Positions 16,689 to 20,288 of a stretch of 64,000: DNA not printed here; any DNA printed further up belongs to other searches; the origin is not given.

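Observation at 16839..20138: GGDEF–AAA_16–TPR protein: c-di-GMP synthase with a STAND ATPase instead of the usual REC/PAS/GAF sensor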

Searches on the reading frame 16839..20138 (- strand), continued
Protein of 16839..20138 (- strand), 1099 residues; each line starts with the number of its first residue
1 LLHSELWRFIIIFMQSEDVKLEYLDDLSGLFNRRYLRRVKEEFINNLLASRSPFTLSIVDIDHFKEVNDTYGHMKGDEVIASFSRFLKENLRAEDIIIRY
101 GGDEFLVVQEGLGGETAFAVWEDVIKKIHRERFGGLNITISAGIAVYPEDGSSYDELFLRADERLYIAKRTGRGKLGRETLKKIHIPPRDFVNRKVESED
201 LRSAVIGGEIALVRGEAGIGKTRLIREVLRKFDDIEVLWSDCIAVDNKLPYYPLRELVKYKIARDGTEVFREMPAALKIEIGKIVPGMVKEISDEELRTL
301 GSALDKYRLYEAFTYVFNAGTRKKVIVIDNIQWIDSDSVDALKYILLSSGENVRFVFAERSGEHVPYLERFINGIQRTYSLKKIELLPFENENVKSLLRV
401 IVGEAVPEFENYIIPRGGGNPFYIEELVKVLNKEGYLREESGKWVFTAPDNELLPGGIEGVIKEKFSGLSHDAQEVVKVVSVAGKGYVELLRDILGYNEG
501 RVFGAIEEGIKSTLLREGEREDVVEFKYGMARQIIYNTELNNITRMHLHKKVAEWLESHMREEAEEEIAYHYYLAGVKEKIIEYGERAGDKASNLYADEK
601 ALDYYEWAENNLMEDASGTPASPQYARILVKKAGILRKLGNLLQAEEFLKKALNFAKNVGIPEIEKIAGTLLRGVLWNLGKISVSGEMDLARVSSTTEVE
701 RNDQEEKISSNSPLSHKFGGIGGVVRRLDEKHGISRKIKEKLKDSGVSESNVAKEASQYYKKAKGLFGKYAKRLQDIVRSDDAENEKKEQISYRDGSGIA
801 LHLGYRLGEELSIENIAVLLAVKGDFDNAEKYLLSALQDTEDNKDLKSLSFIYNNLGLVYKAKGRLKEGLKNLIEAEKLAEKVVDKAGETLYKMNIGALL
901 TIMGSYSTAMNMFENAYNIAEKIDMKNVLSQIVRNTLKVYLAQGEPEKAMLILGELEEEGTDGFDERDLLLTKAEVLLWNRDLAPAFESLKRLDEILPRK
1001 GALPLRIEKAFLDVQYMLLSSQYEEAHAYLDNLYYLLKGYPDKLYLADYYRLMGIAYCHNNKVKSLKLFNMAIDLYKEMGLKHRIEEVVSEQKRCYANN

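Call 25: find_related_loci(query=A1, collection=genome_contigs, flank=8000)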
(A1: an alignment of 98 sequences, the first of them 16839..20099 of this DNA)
Query A1 (1086 aa) in genome_contigs; peptide patterns used: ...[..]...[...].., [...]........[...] (x = any residue, [..] = any of these).
600 stretches matched a pattern (row limit reached: there are more); 598 encode a relative of the query (tblastn E <= 1e-3); the best 80 are kept; 80 distinct loci.
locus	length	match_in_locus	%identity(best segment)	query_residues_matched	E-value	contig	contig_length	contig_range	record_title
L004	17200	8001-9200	27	12-435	7e-30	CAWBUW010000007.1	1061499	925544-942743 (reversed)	MAG: uncultured Chloroflexia bacterium isolate MFD03899.bin.1.41 genome assembly, contig: contig_14422, whole genome sho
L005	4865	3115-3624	38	5-167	1e-28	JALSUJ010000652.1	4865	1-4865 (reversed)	MAG: Gammaproteobacteria bacterium isolate S010_maxbin2_scaf2bin.015_VB S010_NODE_8992_length_4865_cov_1.584424, whole g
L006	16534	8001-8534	38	1-173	6e-28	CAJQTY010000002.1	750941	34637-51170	MAG: uncultured Rhodocyclaceae bacterium isolate ACC004_d427 genome assembly, contig: UNC2048-d427-utg000056l, whole gen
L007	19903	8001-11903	39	12-849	1e-27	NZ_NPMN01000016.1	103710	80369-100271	Tissierella sp. P1 contig00016, whole genome shotgun sequence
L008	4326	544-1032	40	6-163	1e-27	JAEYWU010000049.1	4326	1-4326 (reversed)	MAG: Proteobacteria bacterium isolate OH_CBlB_286 k127_586960, whole genome shotgun sequence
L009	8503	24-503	40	7-162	2e-26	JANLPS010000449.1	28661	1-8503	MAG: Archangium sp. isolate OTE_38_metabat_310 OTE_38_k141_1033373, whole genome shotgun sequence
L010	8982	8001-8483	36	2-161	4e-26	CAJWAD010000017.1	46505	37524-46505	MAG TPA_asm: uncultured Oleiphilus sp. isolate SRR5469033_bin.29_MetaBAT_v2.12.1_MAG genome assembly, contig: NODE_441_l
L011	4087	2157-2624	41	8-163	2e-26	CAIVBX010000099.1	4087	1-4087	MAG: uncultured proteobacterium isolate I2_bin-169 genome assembly, contig: bin-169:099/376, whole genome shotgun sequen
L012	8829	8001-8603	34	6-198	8e-26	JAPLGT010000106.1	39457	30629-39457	MAG: Chloroflexota bacterium isolate LacPavin_0818_WC45_MAG_50_14 LacPavin_0818_WC45_scaffold_94178, whole genome shotgu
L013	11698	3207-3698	37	6-163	1e-25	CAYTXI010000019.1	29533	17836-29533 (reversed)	MAG TPA_asm: uncultured Bauldia sp. isolate SRP214966_co7_275 genome assembly, contig: NODE_914_length_29533_cov_11.2691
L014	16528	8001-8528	34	7-175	2e-25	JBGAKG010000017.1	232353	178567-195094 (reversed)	MAG: Polyangiaceae bacterium isolate MAG_AAO_H125.35 AAOH125-35_opera_contig_262, whole genome shotgun sequence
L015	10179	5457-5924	40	12-163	1e-25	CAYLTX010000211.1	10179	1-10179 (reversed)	MAG TPA_asm: uncultured Bradymonadales bacterium isolate SRP332253_co1_289 genome assembly, contig: NODE_11075_length_10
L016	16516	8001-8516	38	6-175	2e-25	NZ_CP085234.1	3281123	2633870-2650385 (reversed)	Brevundimonas vesicularis strain ADH2-360 chromosome, complete genome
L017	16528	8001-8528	34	4-174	2e-25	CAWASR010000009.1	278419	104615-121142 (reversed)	MAG: uncultured Alphaproteobacteria bacterium isolate MFD02416.bin.1.385 genome assembly, contig: contig_12559, whole ge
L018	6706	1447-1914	35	12-162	3e-25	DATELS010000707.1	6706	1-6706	MAG TPA_asm: Thermoanaerobaculia bacterium isolate SMAG_U8922 k141_466741, whole genome shotgun sequence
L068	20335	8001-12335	34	7-595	2e-21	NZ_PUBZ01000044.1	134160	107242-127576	Herpetosiphon llansteffanensis strain CA052B NODE_13_length_134160_cov_26_512_ID_4166, whole genome shotgun sequence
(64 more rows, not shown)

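Call 29: list_cluster_members(proteins=[P0001, P0002, P0003, P0006, P0007, P0012, P0026, P0063, P0077, P0080])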
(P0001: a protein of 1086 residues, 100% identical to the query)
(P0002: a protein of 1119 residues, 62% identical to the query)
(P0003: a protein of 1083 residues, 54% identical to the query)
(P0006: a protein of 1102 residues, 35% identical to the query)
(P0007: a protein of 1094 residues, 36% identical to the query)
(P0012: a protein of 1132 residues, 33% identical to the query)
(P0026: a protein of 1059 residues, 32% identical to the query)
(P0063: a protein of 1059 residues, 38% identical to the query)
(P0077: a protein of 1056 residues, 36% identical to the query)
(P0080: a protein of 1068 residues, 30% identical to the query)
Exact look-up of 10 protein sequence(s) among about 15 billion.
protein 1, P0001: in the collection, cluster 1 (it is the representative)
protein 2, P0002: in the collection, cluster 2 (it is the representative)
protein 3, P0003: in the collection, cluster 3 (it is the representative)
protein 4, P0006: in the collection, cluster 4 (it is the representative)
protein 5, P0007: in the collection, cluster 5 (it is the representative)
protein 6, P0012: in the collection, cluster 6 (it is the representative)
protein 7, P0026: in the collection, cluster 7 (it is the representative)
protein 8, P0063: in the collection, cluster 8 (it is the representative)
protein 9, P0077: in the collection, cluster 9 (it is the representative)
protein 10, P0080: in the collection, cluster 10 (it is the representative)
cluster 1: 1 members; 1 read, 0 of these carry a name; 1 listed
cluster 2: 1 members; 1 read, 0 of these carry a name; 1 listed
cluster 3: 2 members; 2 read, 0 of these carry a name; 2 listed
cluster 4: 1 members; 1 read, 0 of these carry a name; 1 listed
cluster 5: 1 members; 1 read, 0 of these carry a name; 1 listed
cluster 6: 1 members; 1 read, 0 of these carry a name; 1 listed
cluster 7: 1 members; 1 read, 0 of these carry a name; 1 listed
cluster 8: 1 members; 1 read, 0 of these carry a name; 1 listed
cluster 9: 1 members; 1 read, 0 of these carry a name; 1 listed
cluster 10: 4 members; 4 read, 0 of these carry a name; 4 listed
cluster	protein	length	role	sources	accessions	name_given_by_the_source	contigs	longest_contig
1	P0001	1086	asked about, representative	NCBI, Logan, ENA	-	-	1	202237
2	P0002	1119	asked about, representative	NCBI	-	-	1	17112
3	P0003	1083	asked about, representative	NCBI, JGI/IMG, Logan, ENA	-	-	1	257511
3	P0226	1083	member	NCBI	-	-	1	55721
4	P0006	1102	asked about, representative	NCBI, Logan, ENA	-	-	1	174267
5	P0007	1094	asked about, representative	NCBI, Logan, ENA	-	-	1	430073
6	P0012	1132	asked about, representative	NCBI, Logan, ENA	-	-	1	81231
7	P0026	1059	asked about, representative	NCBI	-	-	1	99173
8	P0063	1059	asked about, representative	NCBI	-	-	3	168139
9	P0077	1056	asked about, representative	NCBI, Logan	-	-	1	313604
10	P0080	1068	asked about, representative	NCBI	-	-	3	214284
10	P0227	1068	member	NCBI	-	-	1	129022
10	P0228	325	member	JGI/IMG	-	-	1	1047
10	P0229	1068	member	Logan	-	-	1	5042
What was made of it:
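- Tried and rejected: Cluster look-up gave no organism names (call 29).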

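Call 31: find_encoding_contigs(protein=P0007, flank=8000, max_places=1)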
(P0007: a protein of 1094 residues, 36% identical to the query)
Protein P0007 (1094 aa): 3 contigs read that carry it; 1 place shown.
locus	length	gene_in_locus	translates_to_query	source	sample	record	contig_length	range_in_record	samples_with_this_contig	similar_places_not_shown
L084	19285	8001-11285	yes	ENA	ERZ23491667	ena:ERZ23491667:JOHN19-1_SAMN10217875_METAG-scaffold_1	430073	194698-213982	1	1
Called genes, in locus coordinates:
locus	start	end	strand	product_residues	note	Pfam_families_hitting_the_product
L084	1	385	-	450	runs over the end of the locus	PF01979:Amidohydro_1, PF07969:Amidohydro_3 (weak)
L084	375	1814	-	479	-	PF08323:Glyco_transf_5, PF00534:Glycos_transf_1, PF13692:Glyco_trans_1_4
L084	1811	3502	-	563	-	PF03065:Glyco_hydro_57, PF09210:BE_C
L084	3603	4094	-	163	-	PF06182:ABC2_membrane_6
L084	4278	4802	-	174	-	PF19638:DUF6141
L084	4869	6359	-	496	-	-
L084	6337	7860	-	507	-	-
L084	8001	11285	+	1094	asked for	PF00990:GGDEF, PF01637:ATPase_2 (weak), PF13191:AAA_16, PF13401:AAA_22, PF13424:TPR_12, PF00515:TPR_1, PF17874:TPR_MalT, PF13424:TPR_12, +12 more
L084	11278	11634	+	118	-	PF04020:Phage_holin_4_2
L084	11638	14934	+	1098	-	PF00990:GGDEF, PF13432:TPR_16 (faint), PF13191:AAA_16, PF13424:TPR_12, PF17874:TPR_MalT, PF17874:TPR_MalT, PF13424:TPR_12, PF17874:TPR_MalT, +9 more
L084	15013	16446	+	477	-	PF00474:SSF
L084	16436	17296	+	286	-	PF00582:Usp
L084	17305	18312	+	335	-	PF04055:Radical_SAM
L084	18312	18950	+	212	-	PF00730:HhH-GPD, PF00633:HHH (weak)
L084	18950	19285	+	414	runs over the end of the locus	PF00999:Na_H_Exchanger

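Call 32: find_encoding_contigs(protein=P0008, flank=8000, max_places=1)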
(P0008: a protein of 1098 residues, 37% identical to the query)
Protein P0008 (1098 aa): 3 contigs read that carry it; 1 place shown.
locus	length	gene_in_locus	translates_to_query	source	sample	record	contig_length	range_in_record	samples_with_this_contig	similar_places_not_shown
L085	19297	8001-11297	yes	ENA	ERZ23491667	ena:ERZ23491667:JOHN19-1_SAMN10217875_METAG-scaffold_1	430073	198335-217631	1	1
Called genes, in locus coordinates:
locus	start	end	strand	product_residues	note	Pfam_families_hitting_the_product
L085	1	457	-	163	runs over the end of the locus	PF06182:ABC2_membrane_6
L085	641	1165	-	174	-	PF19638:DUF6141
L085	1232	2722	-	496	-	-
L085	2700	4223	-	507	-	-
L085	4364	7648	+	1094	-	PF00990:GGDEF, PF01637:ATPase_2 (weak), PF13191:AAA_16, PF13401:AAA_22, PF13424:TPR_12, PF00515:TPR_1, PF17874:TPR_MalT, PF13424:TPR_12, +12 more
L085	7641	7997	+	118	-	PF04020:Phage_holin_4_2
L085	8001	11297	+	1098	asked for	PF00990:GGDEF, PF13432:TPR_16 (faint), PF13191:AAA_16, PF13424:TPR_12, PF17874:TPR_MalT, PF17874:TPR_MalT, PF13424:TPR_12, PF17874:TPR_MalT, +9 more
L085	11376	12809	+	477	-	PF00474:SSF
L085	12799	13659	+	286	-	PF00582:Usp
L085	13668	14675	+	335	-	PF04055:Radical_SAM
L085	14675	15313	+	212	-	PF00730:HhH-GPD, PF00633:HHH (weak)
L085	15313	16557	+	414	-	PF00999:Na_H_Exchanger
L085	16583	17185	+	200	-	PF02525:Flavodoxin_2, PF03358:FMN_red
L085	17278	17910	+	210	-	PF00300:His_Phos_1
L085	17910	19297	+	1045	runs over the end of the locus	PF00990:GGDEF, PF01637:ATPase_2, PF13191:AAA_16, PF13174:TPR_6 (weak), PF13428:TPR_14 (weak), PF14559:TPR_19 (weak), PF25063:ARM_TT21_C (weak), PF13424:TPR_12, +14 more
